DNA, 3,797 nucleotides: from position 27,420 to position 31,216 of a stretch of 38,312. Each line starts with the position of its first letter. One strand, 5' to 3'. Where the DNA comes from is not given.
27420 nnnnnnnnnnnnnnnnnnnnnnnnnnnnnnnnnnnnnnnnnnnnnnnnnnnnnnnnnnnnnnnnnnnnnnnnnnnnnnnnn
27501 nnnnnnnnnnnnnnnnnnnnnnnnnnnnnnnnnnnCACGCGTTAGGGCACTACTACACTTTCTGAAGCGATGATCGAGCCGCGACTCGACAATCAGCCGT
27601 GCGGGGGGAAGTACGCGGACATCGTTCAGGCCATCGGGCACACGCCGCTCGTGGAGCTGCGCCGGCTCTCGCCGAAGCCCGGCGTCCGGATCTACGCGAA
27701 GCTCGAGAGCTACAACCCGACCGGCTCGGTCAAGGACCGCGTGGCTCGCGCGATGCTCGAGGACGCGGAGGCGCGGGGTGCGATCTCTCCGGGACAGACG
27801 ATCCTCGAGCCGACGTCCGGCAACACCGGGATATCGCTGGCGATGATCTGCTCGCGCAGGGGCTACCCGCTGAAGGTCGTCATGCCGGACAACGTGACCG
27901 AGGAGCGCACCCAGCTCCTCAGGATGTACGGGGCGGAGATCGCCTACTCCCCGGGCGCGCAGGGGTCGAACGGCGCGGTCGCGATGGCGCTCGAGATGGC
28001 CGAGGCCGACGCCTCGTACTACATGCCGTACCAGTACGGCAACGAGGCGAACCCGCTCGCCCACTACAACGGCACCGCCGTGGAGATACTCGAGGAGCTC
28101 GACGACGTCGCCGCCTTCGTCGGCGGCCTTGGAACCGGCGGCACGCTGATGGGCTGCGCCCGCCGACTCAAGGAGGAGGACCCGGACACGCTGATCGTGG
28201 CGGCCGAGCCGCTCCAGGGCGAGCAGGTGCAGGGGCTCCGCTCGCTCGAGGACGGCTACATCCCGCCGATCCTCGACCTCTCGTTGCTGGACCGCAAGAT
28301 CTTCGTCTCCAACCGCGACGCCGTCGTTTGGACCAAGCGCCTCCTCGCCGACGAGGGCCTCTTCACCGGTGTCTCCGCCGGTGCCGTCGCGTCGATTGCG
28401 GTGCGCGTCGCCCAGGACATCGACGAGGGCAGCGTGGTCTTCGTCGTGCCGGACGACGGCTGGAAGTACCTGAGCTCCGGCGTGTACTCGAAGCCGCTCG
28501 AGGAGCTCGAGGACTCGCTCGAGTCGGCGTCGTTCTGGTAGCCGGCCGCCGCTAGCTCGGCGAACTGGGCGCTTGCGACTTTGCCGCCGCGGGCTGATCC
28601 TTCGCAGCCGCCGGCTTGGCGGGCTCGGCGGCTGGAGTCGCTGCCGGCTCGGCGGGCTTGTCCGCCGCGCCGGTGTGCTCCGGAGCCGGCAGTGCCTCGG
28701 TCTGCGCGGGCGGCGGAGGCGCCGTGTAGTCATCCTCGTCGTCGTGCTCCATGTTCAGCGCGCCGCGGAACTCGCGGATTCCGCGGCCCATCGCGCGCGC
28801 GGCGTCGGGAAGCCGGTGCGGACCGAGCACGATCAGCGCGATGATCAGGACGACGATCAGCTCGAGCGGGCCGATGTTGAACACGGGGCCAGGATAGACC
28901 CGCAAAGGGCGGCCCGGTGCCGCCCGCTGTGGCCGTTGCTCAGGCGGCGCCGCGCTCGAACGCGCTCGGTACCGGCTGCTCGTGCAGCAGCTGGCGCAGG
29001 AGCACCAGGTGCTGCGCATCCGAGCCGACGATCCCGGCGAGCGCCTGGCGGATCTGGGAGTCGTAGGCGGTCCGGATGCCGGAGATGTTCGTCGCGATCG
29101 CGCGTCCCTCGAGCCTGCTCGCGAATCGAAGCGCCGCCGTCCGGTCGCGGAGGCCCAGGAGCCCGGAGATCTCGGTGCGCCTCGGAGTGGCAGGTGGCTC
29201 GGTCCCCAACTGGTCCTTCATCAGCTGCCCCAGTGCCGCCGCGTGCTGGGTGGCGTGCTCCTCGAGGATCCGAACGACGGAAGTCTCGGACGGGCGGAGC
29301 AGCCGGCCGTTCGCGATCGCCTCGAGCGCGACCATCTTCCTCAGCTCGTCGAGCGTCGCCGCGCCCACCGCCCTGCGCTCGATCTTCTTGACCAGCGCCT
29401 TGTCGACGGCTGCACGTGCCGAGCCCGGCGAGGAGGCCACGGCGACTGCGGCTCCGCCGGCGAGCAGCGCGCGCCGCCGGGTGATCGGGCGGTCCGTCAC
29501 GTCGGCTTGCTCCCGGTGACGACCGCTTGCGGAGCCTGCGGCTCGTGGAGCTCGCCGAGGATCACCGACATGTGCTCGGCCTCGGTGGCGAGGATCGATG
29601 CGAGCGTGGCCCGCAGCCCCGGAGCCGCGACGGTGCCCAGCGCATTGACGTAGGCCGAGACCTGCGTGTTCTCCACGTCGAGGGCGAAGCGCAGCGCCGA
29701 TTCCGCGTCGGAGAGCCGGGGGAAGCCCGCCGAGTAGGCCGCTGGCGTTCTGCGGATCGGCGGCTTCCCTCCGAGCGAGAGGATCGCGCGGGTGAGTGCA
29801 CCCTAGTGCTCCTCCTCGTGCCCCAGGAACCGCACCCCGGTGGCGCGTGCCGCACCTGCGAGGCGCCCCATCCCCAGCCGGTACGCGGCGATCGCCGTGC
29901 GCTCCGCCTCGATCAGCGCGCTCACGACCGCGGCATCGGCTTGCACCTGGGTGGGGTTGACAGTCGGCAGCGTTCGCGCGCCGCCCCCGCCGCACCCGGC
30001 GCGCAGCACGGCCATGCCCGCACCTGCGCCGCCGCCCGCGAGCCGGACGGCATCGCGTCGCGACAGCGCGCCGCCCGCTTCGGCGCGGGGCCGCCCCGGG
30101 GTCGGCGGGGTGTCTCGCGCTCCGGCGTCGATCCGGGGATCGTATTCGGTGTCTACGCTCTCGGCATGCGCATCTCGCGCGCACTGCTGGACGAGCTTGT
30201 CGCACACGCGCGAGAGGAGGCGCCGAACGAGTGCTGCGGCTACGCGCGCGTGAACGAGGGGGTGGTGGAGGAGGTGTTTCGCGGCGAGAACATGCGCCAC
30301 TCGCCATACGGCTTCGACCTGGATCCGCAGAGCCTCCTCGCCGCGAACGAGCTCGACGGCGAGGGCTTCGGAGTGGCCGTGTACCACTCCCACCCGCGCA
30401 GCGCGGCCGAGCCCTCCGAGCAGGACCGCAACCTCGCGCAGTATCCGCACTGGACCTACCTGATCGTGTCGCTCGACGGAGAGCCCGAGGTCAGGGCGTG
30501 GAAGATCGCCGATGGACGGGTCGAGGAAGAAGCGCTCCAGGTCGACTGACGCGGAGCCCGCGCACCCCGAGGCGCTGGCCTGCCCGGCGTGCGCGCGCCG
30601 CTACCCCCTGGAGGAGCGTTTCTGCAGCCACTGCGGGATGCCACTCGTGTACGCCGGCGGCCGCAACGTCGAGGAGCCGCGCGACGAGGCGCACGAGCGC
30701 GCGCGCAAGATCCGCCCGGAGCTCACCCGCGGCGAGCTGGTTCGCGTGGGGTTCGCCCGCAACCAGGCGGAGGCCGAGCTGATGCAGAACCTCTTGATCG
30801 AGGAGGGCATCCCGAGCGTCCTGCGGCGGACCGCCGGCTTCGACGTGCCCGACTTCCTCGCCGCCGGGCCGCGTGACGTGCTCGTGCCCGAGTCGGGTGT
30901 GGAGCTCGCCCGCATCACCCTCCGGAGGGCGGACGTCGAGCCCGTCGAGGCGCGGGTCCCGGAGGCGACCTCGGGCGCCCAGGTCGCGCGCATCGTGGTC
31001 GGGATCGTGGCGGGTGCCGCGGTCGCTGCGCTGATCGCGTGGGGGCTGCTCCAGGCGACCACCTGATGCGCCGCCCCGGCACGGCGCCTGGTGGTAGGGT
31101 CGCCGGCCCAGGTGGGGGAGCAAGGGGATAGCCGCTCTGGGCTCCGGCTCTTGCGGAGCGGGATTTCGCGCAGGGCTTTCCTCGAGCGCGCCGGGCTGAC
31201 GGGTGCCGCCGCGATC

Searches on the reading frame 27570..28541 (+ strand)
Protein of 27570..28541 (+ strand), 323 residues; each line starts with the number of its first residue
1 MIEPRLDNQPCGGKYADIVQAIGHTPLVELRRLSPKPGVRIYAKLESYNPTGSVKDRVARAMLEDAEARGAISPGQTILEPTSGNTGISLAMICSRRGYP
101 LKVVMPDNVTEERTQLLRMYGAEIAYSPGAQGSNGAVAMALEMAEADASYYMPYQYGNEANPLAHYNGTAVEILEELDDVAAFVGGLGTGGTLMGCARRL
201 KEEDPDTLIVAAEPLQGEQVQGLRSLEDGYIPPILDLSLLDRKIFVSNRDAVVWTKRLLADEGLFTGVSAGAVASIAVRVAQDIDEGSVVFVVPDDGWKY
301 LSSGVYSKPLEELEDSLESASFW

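Call 7: search_protein_families(library=pfam, proteins=[window:27570-28538:+])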
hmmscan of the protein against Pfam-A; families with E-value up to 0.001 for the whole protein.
window:27570-28538:+ (323 aa): 1 family
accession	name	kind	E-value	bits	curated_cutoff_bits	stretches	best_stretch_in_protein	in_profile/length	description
PF00291.31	PALP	-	3.8e-70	237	35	1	20-295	3-295/295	Pyridoxal-phosphate dependent enzyme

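Call 33: find_encoding_contigs(protein=window:27570-28541:+, flank=3500, max_places=10)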
Protein window:27570-28541:+ (323 aa): 14 contigs read that carry it; 10 places shown.
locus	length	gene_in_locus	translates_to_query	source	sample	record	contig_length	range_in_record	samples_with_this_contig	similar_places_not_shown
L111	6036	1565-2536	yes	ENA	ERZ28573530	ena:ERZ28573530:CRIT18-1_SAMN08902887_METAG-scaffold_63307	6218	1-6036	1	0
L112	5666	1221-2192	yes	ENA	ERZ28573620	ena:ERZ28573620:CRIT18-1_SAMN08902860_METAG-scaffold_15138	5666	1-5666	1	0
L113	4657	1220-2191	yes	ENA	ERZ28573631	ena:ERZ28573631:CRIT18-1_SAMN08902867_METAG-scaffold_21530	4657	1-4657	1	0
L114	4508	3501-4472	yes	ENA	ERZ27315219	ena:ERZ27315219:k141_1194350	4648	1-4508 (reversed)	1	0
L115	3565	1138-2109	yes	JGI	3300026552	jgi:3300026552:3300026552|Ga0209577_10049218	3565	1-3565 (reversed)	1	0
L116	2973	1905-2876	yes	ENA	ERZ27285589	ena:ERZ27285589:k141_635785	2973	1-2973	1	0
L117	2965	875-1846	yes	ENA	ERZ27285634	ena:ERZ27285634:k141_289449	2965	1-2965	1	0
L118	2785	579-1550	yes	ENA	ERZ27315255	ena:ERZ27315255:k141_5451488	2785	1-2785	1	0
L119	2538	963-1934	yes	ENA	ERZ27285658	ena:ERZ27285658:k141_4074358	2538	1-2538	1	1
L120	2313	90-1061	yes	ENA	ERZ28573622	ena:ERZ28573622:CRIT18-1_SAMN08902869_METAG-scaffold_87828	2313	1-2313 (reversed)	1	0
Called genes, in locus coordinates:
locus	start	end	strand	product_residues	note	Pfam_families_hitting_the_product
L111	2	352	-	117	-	?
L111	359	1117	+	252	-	PF00899:ThiF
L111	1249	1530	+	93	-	PF02597:ThiS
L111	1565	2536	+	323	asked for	PF00291:PALP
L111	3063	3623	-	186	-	PF13668:Ferritin_2 (weak)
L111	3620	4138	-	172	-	PF13668:Ferritin_2, PF14530:DUF4439 (weak)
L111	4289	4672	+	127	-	PF14464:Prok-JAB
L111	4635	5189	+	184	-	-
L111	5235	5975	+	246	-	-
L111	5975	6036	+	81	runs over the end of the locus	?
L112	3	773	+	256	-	?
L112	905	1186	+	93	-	PF02597:ThiS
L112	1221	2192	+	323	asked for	PF00291:PALP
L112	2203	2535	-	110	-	PF02416:TatA_B_E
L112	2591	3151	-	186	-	PF13668:Ferritin_2 (weak)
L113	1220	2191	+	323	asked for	PF00291:PALP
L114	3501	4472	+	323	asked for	PF00291:PALP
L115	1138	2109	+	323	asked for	PF00291:PALP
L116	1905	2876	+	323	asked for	PF00291:PALP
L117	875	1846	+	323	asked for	PF00291:PALP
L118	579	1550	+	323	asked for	PF00291:PALP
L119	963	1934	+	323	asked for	PF00291:PALP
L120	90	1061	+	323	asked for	PF00291:PALP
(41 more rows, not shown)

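Call 62: search_protein_families(library=ncbifam, proteins=[window:27570-28538:+], max_evalue=0.00001)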
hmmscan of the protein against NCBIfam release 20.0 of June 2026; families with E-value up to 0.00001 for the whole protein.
window:27570-28538:+ (323 aa): 33 families (the best 25 are shown)
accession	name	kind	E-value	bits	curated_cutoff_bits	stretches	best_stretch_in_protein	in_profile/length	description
TIGR01136.1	cysKM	subfamily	1.1e-100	336.9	344.15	1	19-306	2-299/299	cysteine synthase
TIGR01138.1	cysM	equivalog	4.6e-88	295.5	394.2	1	18-306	2-290/290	cysteine synthase B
NF008735.0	PRK11761.1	equivalog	1.3e-86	290.5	413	1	15-307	3-295/296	cysteine synthase CysM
TIGR01139.1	cysK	equivalog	6.8e-85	284.9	350.95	1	19-305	2-297/298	cysteine synthase A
NF007989.0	PRK10717.1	equivalog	1.2e-73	248.1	387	1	16-306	6-318/334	cysteine synthase A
TIGR01137.1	cysta_beta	equivalog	9.7e-73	245.4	510.25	1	16-303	3-308/457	cystathionine beta-synthase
TIGR03945.1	PLP_SbnA_fam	equivalog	1.3e-63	214.9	349.95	1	19-307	2-300/304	2,3-diaminopropionate biosynthesis protein SbnA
NF053679.1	CysteaSynCapA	equivalog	7.1e-48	163.1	600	1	15-307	7-320/329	cysteate synthase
NF045641.2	BHydaspDhtseBhcB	equivalog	4.4e-22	78.6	550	1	18-230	14-217/312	beta-hydroxyaspartate dehydratase BhcB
NF005292.0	PRK06815.1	equivalog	2e-20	73.1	371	1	19-231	16-219/320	threonine/serine dehydratase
NF004996.0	PRK06381.1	equivalog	8e-20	71.1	266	1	23-197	14-184/319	threonine synthase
NF005147.0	PRK06608.1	equivalog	4.7e-19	68.4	380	1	17-219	17-212/339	serine/threonine dehydratase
NF004170.0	PRK05638.1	equivalog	5.4e-16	58.2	421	1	22-197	64-229/442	threonine synthase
NF005680.0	PRK07476.1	equivalog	3e-15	56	413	1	18-210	17-202/326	hydroxyectoine utilization dehydratase EutB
NF006094.0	PRK08246.1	subfamily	1.1e-14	54.6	331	1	17-216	16-202/310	serine/threonine dehydratase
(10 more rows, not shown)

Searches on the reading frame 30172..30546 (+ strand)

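Call 7: search_protein_families(library=pfam, proteins=[window:30172-30546:+])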
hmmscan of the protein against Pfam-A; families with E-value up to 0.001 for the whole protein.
window:30172-30546:+ (125 aa): 1 family
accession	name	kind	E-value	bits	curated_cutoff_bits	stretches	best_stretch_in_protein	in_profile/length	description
PF14464.11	Prok-JAB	-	9.4e-21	74.3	25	1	3-112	2-113/114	Prokaryotic homologs of the JAB domain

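Call 62: search_protein_families(library=ncbifam, proteins=[window:30172-30546:+], max_evalue=0.00001)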
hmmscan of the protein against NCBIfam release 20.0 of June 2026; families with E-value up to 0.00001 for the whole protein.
window:30172-30546:+ (125 aa): 1 family
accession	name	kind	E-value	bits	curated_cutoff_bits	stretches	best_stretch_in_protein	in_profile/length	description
NF041370.1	desamp_Halo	equivalog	1e-19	70.7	130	1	2-123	4-132/133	desampylase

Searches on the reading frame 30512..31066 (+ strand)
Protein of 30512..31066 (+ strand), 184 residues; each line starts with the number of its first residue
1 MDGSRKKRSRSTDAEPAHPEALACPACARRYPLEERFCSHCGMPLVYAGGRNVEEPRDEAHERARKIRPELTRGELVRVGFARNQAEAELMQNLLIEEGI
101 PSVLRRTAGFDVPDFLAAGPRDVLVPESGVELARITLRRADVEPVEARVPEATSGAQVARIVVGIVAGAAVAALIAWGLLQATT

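Call 25: search_protein_families(library=pfam, proteins=[window:30512-31066:+], max_evalue=0.001)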
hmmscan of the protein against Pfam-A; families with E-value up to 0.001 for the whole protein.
window:30512-31066:+ (184 aa): 3 families
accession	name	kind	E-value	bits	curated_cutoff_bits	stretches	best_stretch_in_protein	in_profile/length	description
PF18912.6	DZR_2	-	4e-05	23.8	27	1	18-46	18-47/56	Double zinc ribbon domain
PF13240.11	Zn_Ribbon_1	-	0.00012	22.2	25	1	24-45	2-23/23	zinc-ribbon domain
PF12773.13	DZR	-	0.00051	20.6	27.3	1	23-42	26-45/45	Double zinc ribbon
